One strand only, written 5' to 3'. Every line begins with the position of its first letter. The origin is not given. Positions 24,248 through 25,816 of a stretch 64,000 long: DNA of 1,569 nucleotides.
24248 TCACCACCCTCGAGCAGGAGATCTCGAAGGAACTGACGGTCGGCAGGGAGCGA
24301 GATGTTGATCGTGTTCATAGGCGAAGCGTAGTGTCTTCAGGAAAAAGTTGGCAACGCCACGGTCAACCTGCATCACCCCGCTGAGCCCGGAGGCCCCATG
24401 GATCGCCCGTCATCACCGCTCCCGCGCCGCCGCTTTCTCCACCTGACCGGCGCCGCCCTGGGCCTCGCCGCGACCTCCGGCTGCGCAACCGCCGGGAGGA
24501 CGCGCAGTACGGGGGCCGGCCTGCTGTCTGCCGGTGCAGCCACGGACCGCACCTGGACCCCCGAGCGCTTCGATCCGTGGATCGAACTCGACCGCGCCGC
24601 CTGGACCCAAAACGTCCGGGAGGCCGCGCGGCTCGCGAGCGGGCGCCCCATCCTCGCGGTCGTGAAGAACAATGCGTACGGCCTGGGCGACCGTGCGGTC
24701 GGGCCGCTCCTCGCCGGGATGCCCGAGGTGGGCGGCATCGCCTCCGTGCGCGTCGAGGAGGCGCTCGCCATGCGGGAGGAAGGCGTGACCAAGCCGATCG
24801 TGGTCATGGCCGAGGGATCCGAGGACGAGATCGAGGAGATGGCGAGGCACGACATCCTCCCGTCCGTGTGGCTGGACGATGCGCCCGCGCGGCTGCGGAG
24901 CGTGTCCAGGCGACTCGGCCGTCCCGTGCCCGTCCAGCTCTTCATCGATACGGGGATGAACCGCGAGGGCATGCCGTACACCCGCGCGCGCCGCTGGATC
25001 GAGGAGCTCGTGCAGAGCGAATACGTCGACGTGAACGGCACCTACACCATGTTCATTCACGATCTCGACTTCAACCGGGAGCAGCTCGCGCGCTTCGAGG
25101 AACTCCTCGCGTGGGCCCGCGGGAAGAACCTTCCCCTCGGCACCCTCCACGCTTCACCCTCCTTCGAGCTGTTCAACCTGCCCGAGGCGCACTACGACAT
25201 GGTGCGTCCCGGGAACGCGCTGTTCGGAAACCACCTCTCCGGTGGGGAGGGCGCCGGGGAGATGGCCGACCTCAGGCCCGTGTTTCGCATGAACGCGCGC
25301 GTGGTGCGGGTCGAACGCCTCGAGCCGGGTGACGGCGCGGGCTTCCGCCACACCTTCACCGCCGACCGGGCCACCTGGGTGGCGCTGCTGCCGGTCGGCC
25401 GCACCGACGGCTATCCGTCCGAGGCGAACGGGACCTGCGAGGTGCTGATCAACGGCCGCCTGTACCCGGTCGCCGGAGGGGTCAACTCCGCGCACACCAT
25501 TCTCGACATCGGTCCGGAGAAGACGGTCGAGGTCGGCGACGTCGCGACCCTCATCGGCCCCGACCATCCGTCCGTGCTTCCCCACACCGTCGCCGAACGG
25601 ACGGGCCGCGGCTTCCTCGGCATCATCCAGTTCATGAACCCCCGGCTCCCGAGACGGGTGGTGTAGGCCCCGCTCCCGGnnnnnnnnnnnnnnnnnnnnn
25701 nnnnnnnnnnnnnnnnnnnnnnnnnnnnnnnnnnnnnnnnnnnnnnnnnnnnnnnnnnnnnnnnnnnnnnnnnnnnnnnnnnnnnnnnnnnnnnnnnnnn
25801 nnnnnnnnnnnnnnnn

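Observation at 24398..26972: Two convergent Tat-exported PLP enzymes: an alanine-racemase-fold protein and a class V aminotransferase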

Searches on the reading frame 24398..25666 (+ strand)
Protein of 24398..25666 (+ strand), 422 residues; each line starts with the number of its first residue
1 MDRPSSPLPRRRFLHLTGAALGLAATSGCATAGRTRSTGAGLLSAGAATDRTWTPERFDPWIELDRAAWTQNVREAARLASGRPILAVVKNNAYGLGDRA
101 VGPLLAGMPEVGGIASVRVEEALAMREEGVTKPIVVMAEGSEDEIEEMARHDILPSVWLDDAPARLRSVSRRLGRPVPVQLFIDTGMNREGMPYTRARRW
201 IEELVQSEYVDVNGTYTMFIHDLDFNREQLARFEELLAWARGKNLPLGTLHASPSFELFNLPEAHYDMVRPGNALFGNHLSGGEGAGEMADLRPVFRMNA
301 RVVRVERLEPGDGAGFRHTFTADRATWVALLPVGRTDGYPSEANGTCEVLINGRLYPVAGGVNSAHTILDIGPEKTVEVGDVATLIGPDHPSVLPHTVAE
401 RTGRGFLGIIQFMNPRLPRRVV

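Call 6: search_protein_families(library=pfam, proteins=[window:24398-25666:+], max_evalue=0.001)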
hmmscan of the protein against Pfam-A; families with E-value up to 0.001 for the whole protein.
window:24398-25666:+ (422 aa): 2 families
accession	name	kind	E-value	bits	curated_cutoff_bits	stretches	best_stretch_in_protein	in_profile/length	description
PF01168.26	Ala_racemase_N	-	2e-42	145.8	24.1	1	65-277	2-217/220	Alanine racemase, N-terminal domain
PF00842.27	Ala_racemase_C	-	1.6e-21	76.6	25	1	295-420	1-126/127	Alanine racemase, C-terminal domain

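Call 7: search_protein_families(library=ncbifam, proteins=[window:24398-25666:+], max_evalue=0.001)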
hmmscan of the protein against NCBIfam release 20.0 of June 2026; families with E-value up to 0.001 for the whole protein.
window:24398-25666:+ (422 aa): 9 families
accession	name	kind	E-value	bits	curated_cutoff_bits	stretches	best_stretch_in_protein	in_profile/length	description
NF033131.1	vanT-G-Cterm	exception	1.7e-56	191.7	460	1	61-402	4-349/368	serine racemase VanT catalytic subunit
TIGR00492.1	alr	equivalog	9.2e-54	182.7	168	1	61-420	4-366/369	alanine racemase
NF008897.0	PRK11930.1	equivalog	3.4e-35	121.3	804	1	62-400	462-798/822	bifunctional UDP-N-acetylmuramoyl-tripeptide:D-alanyl-D-alanine ligase/alanine racemase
NF009879.0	PRK13340.1-4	subfamily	2.9e-33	115.3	434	1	35-389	17-371/406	alanine racemase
NF002970.2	PRK03646.1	exception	4.7e-30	104.8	600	1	63-389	8-326/356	catabolic alanine racemase DadX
NF033132.1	vanT-CELN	equivalog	1.5e-25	89.7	900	1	64-355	344-637/697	membrane-bound serine racemase VanT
NF033133.1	vanT-L-cat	exception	8.7e-19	68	750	1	84-371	33-321/366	serine racemase VanT-L catalytic subunit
NF000791.0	PRK00053.2-2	equivalog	7.1e-17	61.6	218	1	62-344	4-277/340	alanine racemase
NF000792.0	PRK00053.2-3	equivalog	3.1e-15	56.2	384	1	85-387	29-327/360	alanine racemase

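Call 9: search_solved_structures(query=window:24398-25666:+, max_evalue=1e-10, show_alignments=2)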
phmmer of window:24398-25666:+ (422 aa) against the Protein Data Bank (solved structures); distinct sequences matched with E-value up to 1e-10: 49.
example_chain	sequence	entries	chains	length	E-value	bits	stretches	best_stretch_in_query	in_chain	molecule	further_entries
4ecl_A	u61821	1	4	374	1.8e-37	132.7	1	71-394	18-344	Serine racemase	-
4y2w_A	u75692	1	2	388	8.2e-37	130.5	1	64-400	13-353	Alanine racemase 1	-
8ahw_A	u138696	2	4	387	2.5e-33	119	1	64-389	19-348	Alanine racemase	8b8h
6scz_A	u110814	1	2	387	2.6e-33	119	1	64-389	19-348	Alanine racemase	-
1xfc_A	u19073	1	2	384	2.7e-33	119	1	64-389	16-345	Alanine racemase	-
4bhy_A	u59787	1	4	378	1.1e-31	113.6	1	63-391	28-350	ALANINE RACEMASE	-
3e5p_A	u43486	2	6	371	1.1e-31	113.6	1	62-402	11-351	Alanine racemase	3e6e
1xqk_A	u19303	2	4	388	1.6e-31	113.1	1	59-393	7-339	Alanine racemase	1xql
13ld_A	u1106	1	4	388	3.1e-31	112.2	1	59-393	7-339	Alanine racemase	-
1bd0_A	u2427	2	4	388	4.3e-31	111.7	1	59-393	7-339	ALANINE RACEMASE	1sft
1l6f_A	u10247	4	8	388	4.3e-31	111.7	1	59-393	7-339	alanine racemase | PROTEIN (ALANINE RACEMASE)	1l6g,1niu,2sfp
1epv_A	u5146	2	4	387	4.4e-31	111.7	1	59-393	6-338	ALANINE RACEMASE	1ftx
4luy_A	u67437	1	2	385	9.1e-31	110.6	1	79-390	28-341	Alanine racemase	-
7agz_A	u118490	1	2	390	9.8e-31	110.5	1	57-391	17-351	Broad specificity amino-acid racemase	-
4beu_A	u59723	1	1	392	1e-30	110.5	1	57-391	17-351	ALANINE RACEMASE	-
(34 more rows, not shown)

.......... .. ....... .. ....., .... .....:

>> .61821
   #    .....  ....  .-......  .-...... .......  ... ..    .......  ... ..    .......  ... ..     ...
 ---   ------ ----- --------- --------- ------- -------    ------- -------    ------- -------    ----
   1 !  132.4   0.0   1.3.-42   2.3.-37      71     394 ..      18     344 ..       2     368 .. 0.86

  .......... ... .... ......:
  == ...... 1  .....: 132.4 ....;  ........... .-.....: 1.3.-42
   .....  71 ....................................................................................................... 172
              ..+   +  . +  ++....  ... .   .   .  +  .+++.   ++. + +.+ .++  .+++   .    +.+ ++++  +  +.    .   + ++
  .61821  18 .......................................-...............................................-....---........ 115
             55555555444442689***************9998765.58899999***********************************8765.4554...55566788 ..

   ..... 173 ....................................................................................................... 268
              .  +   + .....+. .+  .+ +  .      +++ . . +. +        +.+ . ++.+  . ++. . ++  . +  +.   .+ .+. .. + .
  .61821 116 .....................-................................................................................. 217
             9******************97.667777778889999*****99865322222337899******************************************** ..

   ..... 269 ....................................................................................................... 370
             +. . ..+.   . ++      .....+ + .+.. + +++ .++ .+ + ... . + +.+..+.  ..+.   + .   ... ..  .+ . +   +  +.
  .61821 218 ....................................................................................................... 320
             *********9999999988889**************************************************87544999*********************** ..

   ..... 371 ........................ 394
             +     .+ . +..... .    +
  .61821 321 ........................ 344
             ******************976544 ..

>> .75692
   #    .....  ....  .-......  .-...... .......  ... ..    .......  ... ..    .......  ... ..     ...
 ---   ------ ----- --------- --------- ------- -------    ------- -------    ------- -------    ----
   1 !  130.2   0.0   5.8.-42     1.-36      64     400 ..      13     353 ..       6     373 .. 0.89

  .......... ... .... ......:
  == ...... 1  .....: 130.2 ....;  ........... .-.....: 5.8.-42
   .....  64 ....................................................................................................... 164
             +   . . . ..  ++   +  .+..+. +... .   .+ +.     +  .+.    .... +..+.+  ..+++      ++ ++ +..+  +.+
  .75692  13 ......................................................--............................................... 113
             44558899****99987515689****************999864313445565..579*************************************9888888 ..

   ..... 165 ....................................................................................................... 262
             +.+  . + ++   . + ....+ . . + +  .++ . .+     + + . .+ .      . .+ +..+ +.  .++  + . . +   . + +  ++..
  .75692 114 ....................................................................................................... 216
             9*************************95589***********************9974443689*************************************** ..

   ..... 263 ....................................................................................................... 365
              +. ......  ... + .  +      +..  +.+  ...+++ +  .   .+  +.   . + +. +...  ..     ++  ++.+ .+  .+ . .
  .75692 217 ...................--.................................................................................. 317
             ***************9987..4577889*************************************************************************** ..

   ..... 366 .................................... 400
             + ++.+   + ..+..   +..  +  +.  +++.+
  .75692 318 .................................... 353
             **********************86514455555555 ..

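Call 17: find_homologous_proteins(query=window:24398-25666:+, max_evalue=1e-10)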
Query window:24398-25666:+ (422 aa): 828 proteins with E <= 1e-10 among 8000 candidates; the best 120 are listed.
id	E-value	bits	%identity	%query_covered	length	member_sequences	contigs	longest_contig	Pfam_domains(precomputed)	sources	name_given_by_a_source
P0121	1.1e-282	955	100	100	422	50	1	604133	PF00842.28,PF01168.27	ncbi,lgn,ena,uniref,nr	ncbi:alanine racemase [Candidatus Palauibacter soopunensis]|uniref:alanine racemase n=1 Tax=Candidat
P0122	3.3e-253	858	90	100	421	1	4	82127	PF00842.28,PF01168.27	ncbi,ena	-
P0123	6.0e-251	851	89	100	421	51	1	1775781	PF00842.28,PF01168.27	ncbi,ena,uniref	ncbi:alanine racemase [Candidatus Palauibacter sp.]|uniref:alanine racemase n=1 Tax=Candidatus Palau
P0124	1.3e-249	847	90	100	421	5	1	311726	PF00842.28,PF01168.27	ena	-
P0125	5.9e-249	844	89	100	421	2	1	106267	PF00842.28,PF01168.27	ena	-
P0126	2.4e-248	842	90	100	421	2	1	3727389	PF00842.28,PF01168.27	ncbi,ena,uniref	ncbi:alanine racemase [Candidatus Palauibacter sp.]|uniref:alanine racemase n=1 Tax=Candidatus Palau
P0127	6.6e-248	841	89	100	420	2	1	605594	PF00842.28,PF01168.27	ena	-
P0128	6.0e-247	838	89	100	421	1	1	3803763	PF00842.28,PF01168.27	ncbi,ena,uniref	ncbi:alanine racemase [Candidatus Palauibacter sp.]|uniref:alanine racemase n=1 Tax=Candidatus Palau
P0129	2.3e-245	833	88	100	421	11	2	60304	PF00842.28,PF01168.27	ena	-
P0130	3.6e-240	815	87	100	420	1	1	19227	PF00842.28,PF01168.27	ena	-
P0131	1.2e-238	810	86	100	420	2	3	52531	PF00842.28,PF01168.27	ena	-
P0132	1.3e-236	804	85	100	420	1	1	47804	PF00842.28,PF01168.27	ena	-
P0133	3.1e-235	799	85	100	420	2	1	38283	PF00842.28,PF01168.27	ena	-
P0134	1.9e-234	797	84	100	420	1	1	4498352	PF00842.28,PF01168.27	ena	-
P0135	5.8e-234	795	84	100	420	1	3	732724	PF00842.28,PF01168.27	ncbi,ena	-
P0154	2.1e-226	770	82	100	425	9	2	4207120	PF00842.28,PF01168.27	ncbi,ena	-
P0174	7.0e-195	666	73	100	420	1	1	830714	PF00842.28,PF01168.27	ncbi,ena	-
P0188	4.4e-188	644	69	100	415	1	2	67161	PF00842.28,PF01168.27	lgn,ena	-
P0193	1.5e-186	639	69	100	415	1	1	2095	PF00842.28,PF01168.27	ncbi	-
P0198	1.6e-185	635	70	99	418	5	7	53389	PF00842.28,PF01168.27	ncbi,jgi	jgi:alanine racemase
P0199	2.8e-185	635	70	98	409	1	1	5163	PF00842.28,PF01168.27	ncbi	-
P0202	1.7e-184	632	69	99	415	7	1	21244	PF00842.28,PF01168.27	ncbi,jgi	jgi:alanine racemase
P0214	2.3e-177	608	67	99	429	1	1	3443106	PF00842.28,PF01168.27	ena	-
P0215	3.7e-177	608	67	99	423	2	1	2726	PF00842.28,PF01168.27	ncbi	-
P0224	1.5e-174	599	66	98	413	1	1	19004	PF00842.28,PF01168.27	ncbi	-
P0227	8.0e-174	597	66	98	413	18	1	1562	PF00842.28,PF01168.27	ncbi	-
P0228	1.4e-173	596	66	98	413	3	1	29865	PF00842.28,PF01168.27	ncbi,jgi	jgi:alanine racemase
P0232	1.1e-172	593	67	99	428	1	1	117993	PF00842.28,PF01168.27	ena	-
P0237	4.9e-172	591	63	99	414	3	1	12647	PF00842.28,PF01168.27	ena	-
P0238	1.7e-171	589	65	98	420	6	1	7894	PF00842.28,PF01168.27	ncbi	-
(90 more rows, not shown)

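Call 20: find_encoding_contigs(protein=P0174, flank=7000, max_places=1)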
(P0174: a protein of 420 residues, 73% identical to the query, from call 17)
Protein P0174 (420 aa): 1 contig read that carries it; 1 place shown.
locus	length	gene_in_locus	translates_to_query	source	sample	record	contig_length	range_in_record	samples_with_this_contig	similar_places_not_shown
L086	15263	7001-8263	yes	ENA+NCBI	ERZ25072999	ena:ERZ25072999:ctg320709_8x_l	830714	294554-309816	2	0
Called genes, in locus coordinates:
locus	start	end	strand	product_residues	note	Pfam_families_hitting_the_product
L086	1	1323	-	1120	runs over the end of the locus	PF00873:ACR_tran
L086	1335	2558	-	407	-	PF25919:BSH_CusB, PF25973:BSH_CzcB, PF25869:3HB_CusB (faint), PF25954:Beta-barrel_RND_2, PF25975:CzcB_C, PF25989:YknX_C (weak)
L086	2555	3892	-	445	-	PF02321:OEP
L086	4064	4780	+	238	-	PF12796:Ank_2, PF13857:Ank_5 (weak), PF00023:Ank, PF13606:Ank_3 (faint), PF13637:Ank_4 (weak), PF12796:Ank_2, PF13637:Ank_4, PF00023:Ank (weak)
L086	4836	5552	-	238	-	-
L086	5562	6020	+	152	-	-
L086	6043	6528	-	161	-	PF01906:YbjQ_1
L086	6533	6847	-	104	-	PF01906:YbjQ_1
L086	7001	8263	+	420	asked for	PF01168:Ala_racemase_N, PF00842:Ala_racemase_C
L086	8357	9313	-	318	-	PF13620:CarboxypepD_reg, PF13715:CarbopepD_reg_2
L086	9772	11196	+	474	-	PF02720:DUF222, PF01844:HNH (weak)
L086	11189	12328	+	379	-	PF17170:DUF5128 (weak)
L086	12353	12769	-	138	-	-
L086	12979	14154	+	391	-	PF03576:Peptidase_S58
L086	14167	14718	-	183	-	PF00383:dCMP_cyt_deam_1, PF14437:MafB19-deam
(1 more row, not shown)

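Call 21: find_encoding_contigs(protein=P0154, flank=7000, max_places=1)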
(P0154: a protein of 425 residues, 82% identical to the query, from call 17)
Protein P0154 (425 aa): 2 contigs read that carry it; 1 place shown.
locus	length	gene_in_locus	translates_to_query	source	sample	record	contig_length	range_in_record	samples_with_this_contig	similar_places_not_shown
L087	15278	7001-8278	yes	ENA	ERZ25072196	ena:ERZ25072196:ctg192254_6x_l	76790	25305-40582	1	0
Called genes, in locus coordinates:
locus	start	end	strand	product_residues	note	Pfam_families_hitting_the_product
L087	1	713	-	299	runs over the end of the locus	-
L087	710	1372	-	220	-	PF04542:Sigma70_r2, PF08281:Sigma70_r4_2, PF04545:Sigma70_r4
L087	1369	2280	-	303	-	PF01063:Aminotran_4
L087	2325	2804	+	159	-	PF00474:SSF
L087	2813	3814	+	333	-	PF00474:SSF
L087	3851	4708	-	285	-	PF10387:DUF2442 (weak)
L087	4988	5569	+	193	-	-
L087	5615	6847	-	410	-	-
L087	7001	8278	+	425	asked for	PF01168:Ala_racemase_N, PF00842:Ala_racemase_C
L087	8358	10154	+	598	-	PF02129:Peptidase_S15, PF08530:PepX_C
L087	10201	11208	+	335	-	PF00195:Chal_sti_synt_N (faint), PF08545:ACP_syn_III, PF08541:ACP_syn_III_C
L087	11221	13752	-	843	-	PF17148:DUF5117, PF16313:DUF4953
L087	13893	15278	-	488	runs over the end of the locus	PF02129:Peptidase_S15 (weak), PF00326:Peptidase_S9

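Call 22: find_encoding_contigs(protein=P0214, flank=7000, max_places=1)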
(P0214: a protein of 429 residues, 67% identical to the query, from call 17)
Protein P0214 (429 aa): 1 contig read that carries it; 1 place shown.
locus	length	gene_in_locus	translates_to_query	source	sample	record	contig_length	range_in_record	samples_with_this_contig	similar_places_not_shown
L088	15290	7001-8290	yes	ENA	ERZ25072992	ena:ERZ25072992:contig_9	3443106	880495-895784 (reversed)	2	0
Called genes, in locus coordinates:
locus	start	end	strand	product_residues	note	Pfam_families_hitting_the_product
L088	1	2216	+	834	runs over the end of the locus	PF01734:Patatin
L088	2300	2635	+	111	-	PF03551:PadR (weak)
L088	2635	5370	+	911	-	PF12704:MacB_PCD, PF02687:FtsX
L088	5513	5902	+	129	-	-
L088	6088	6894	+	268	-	PF00903:Glyoxalase (weak), PF13669:Glyoxalase_4 (faint), PF00903:Glyoxalase (weak)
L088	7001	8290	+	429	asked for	PF01168:Ala_racemase_N, PF00842:Ala_racemase_C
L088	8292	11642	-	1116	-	-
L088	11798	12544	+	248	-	PF08239:SH3_3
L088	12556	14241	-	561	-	PF02743:dCache_1, PF00672:HAMP, PF00990:GGDEF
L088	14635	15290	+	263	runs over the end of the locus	PF00486:Trans_reg_C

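Call 50: find_related_loci(query=window:24398-25666:+, collection=metagenome_contigs, flank=7000)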
Query window:24398-25666:+ (422 aa) in metagenome_contigs; peptide patterns used: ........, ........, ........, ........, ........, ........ (x = any residue, [..] = any of these).
278 stretches matched a pattern; 13 encode a relative of the query (tblastn E <= 1e-3); 12 distinct loci.
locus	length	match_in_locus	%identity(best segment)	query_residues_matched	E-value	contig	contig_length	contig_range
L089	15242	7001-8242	91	4-418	0e+0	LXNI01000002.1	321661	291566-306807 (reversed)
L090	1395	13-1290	84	1-422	0e+0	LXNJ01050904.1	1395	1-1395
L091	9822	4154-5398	83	8-422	0e+0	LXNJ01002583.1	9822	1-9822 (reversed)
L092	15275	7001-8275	83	1-422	0e+0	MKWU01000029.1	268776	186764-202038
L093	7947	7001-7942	83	1-316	2e-165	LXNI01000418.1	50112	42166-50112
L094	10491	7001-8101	42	56-422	2e-101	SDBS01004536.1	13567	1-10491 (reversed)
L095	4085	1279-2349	36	56-419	9e-64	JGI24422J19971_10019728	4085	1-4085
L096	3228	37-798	26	76-339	4e-12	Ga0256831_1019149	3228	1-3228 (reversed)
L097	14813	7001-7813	22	60-339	2e-11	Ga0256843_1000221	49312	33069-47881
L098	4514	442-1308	23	61-362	1e-10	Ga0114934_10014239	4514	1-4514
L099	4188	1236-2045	25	61-345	2e-10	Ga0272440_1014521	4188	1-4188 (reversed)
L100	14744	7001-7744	21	81-339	2e-7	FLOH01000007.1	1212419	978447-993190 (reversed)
